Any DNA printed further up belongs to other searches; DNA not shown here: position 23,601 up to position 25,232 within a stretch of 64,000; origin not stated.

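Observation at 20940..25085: Compact radical-SAM RiPP-style cluster with an unfamiliar CxCxCxC-(Gly/Ala)n-acidic core peptide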

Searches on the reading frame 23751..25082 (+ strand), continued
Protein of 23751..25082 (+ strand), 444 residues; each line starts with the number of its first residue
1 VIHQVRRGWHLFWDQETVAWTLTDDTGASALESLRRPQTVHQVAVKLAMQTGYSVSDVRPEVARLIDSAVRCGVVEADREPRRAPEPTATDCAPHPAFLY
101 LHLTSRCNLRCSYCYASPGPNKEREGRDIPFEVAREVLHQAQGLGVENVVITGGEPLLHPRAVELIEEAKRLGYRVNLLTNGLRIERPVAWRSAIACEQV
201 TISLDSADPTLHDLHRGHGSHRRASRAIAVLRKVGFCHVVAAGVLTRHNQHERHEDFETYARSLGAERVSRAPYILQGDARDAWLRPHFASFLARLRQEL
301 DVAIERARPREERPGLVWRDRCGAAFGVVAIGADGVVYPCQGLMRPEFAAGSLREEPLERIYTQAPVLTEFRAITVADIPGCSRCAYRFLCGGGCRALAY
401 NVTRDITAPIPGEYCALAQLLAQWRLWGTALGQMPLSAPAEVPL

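Call 44: search_solved_structures(query=A1, max_evalue=1e-20, show_alignments=3)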
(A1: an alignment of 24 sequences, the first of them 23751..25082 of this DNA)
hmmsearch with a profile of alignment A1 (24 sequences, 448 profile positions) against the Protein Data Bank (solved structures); distinct sequences matched with E-value up to 1e-20: 4.
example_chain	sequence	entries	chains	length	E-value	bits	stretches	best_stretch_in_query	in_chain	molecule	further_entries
5wgg_A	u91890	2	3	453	2.1e-31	112.4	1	27-437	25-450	Radical SAM domain protein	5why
6c8v_A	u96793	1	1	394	1.3e-23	86.7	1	100-418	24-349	Coenzyme PQQ synthesis protein E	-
6efn_A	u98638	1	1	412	4.2e-22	81.7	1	27-376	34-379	Sporulation killing factor maturation protein SkfB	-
4k37_A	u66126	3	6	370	8.3e-21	77.4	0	112-266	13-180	Anaerobic sulfatase-maturating enzyme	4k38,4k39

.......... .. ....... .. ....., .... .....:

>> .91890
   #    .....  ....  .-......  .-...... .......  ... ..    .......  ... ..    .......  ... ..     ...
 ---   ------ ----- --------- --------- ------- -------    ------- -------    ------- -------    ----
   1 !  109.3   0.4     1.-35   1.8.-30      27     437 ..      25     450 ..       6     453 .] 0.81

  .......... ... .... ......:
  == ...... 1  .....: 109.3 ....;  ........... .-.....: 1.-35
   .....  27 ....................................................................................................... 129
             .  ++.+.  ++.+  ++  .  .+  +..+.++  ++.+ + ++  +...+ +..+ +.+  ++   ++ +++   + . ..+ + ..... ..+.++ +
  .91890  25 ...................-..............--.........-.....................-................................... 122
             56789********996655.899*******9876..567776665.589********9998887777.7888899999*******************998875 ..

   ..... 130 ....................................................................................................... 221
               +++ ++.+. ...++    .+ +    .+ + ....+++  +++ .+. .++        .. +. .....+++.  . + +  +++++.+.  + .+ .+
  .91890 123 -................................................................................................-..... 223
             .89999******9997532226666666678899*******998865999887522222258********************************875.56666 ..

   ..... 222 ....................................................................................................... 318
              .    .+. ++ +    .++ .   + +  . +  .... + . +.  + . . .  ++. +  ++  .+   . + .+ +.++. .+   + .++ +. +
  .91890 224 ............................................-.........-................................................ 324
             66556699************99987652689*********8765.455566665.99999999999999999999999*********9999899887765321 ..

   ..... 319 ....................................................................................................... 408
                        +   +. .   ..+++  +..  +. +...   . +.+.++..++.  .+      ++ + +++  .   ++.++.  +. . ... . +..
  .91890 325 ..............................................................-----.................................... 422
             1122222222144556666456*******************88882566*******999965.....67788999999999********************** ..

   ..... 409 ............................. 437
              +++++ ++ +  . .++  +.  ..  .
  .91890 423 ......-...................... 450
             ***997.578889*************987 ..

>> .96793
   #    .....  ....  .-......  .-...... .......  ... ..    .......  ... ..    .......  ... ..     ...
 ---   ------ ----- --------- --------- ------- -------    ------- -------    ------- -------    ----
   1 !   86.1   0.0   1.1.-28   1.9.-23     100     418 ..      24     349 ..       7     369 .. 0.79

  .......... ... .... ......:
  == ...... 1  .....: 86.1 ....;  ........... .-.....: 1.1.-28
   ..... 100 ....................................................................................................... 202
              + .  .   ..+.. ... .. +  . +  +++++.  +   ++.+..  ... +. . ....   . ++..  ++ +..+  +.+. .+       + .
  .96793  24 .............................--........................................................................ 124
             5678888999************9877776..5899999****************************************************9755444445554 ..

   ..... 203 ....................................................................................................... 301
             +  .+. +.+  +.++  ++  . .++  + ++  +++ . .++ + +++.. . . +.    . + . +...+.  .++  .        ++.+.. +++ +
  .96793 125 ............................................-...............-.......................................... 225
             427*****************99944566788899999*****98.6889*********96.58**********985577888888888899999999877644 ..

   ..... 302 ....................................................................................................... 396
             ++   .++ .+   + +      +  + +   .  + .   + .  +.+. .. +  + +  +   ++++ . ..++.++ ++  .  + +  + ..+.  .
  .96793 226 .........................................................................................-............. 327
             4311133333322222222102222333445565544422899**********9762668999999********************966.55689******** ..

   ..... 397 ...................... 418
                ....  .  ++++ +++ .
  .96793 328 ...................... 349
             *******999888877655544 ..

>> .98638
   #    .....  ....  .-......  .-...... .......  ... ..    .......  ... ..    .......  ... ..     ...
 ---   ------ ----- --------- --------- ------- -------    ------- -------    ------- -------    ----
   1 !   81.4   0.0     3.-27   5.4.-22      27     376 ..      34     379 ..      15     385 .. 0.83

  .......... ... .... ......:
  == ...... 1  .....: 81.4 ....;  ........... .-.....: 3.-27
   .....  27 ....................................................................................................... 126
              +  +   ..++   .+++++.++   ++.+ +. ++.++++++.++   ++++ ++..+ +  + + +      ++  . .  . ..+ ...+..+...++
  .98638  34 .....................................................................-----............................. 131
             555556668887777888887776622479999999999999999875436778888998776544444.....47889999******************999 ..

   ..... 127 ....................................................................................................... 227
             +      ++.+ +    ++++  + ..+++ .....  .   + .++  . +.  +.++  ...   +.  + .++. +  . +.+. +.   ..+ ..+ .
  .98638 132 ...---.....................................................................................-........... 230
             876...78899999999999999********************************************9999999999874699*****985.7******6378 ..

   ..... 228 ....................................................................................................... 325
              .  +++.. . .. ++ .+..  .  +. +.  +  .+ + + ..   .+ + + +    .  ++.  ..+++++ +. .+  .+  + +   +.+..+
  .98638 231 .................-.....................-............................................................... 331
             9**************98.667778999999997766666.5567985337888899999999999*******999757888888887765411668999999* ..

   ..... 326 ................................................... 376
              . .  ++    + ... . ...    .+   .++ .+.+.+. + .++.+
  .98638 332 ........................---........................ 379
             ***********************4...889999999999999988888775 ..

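Call 48: predict_structure(alignment_id=A1)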
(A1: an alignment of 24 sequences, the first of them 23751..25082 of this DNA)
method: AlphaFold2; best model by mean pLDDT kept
length: 444 residues; sequences in the alignment: 24
mean_pLDDT: 86.0   pTM: 0.83
mean pLDDT of the five models: 86.0, 85.8, 84.1, 84.0, 82.7
residues with pLDDT >= 90: 262; 70-90: 132; 50-70: 16; < 50: 34
segments of 3 or more residues with pLDDT < 50: 79-92, 118-124, 311-313, 435-444
pLDDT, mean of each block of 10 residues (from residue 1): 88 86 87 85 90 90 84 67 38 74 90 68 67 97 94 93 98 97 91 97 97 94 97 95 95 92 95 91 94 90 73 63 83 95 92 95 93 91 90 92 95 95 86 46 22
secondary structure, 60 per line:
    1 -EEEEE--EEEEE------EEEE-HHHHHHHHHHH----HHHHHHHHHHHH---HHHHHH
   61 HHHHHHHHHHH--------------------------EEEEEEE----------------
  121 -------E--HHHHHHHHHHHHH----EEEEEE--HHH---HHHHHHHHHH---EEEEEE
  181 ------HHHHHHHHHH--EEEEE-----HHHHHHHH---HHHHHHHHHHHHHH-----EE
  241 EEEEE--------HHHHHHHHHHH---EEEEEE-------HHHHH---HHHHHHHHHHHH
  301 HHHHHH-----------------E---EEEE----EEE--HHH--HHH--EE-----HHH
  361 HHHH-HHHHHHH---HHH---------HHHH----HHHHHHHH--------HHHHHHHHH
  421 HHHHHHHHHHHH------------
elements in order: E2-6 E9-13 E20-23 H25-35 H40-51 H55-71 E98-104 H131-143 E148-153 H162-171 E175-180 H187-196 E199-203 H209-216 H220-233 E239-245 H254-264 E268-273 H281-285 H289-306 E328-331 E336-338 H358-364 H366-372 H388-391 H396-403 H412-432

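Call 53: fold_search(model_id=the predicted structure, library=pdb)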
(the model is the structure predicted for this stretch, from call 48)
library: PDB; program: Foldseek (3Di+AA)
matches with E <= 10: 1596; with E <= 0.001: 137
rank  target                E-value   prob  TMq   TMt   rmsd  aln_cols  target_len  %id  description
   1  5wgg_A                3.3e-21  1.00  0.72  0.72   5.0       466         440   21  Structural Insights into Thioether Bond Formation in the Biosynthesis of Sactipeptides (released 2017-07-26)
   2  5why_B                3.9e-21  1.00  0.70  0.73   5.1       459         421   22  Structural Insights into Thioether Bond Formation in the Biosynthesis of Sactipeptides (released 2017-07-26)
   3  5why_A                1.8e-20  1.00  0.71  0.75   4.7       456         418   21  Structural Insights into Thioether Bond Formation in the Biosynthesis of Sactipeptides (released 2017-07-26)
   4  6efn                  1.4e-14  1.00  0.50  0.57  13.0       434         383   18  Structure of a RiPP maturase, SkfB (released 2018-10-24)
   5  4k37_A                1.8e-14  1.00  0.55  0.66   7.2       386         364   19  Native anSMEcpe with bound AdoMet (released 2013-05-08)
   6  4k36_A                2.1e-14  1.00  0.56  0.64   7.4       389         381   19  His6 tagged anSMEcpe with bound AdoMet (released 2013-05-08)
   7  5v1s_A                3.2e-14  1.00  0.58  0.60  13.8       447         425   16  Crystal structure of Streptococcus suis SuiB bound to S-adenosylmethionine (released 2017-08-30)
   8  6c8v                  3.8e-14  1.00  0.51  0.71   6.7       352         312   24  X-ray structure of PqqE from Methylobacterium extorquens (released 2018-02-14)
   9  5v1q_A                4.8e-14  1.00  0.57  0.59  13.8       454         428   15  Crystal structure of Streptococcus suis SuiB (released 2017-08-30)
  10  4k38_A                5.0e-14  1.00  0.56  0.66   6.7       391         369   19  Native anSMEcpe with bound AdoMet and Kp18Cys peptide (released 2013-05-08)
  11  4k36_B                1.1e-13  1.00  0.54  0.65   7.4       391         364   19  His6 tagged anSMEcpe with bound AdoMet (released 2013-05-08)
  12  4k39_A                1.4e-13  1.00  0.53  0.65   7.5       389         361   19  Native anSMEcpe with bound AdoMet and Cp18Cys peptide (released 2013-05-08)
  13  5v1t_A                1.6e-13  1.00  0.58  0.58  14.3       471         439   16  Crystal structure of Streptococcus suis SuiB bound to precursor peptide SuiA (released 2017-08-30)
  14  4k37_B                1.8e-13  1.00  0.55  0.65   7.3       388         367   19  Native anSMEcpe with bound AdoMet (released 2013-05-08)
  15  4k38_B                2.1e-13  1.00  0.60  0.72   4.5       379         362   19  Native anSMEcpe with bound AdoMet and Kp18Cys peptide (released 2013-05-08)
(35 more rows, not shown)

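Call 58: find_encoding_contigs(protein=P0029, flank=4000, max_places=1)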
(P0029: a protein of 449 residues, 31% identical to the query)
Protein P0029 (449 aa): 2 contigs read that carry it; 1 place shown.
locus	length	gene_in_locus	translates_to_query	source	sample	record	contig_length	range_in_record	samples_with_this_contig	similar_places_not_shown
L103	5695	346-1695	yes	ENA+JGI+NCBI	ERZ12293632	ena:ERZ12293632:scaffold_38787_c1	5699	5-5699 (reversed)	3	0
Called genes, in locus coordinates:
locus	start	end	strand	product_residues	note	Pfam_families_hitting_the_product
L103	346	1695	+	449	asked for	PF04055:Radical_SAM, PF13186:SPASM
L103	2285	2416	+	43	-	-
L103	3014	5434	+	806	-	PF12704:MacB_PCD, PF02687:FtsX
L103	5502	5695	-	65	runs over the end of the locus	?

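Call 59: find_encoding_contigs(protein=P0030, flank=4000, max_places=1)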
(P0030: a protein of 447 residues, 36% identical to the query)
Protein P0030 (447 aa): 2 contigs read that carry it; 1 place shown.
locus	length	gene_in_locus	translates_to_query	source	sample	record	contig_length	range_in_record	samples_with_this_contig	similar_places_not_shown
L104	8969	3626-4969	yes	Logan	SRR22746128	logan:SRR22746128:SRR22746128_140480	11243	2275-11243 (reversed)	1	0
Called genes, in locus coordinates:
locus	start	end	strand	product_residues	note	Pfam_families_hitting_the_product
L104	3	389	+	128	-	?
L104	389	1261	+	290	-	PF02629:CoA_binding, PF13380:CoA_binding_2, PF13607:Succ_CoA_lig, PF00549:Ligase_CoA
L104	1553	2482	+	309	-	PF00005:ABC_tran, PF13304:AAA_21 (faint), PF13732:DrrA1-3_C (weak)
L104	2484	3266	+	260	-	PF01061:ABC2_membrane, PF12698:ABC2_membrane_3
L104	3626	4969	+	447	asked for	PF04055:Radical_SAM, PF13353:Fer4_12 (weak), PF13186:SPASM (weak)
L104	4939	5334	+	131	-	PF05402:PqqD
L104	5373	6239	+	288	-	PF00717:Peptidase_S24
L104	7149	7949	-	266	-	PF13401:AAA_22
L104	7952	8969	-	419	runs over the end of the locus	PF13518:HTH_28 (weak), PF13551:HTH_29 (faint), PF13565:HTH_32, PF00665:rve, PF22483:Mu-transpos_C_2 (weak), PF09299:Mu-transpos_C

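Call 60: find_encoding_contigs(protein=P0028, flank=4000, max_places=1)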
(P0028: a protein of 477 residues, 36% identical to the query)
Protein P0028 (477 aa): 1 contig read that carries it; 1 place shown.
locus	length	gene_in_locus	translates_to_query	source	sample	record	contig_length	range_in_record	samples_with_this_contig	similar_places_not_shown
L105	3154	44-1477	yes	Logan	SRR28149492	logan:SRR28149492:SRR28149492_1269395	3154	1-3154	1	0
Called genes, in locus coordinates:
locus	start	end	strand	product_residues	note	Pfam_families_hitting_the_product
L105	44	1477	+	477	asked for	PF13353:Fer4_12 (weak), PF04055:Radical_SAM, PF13186:SPASM (weak)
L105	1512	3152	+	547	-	?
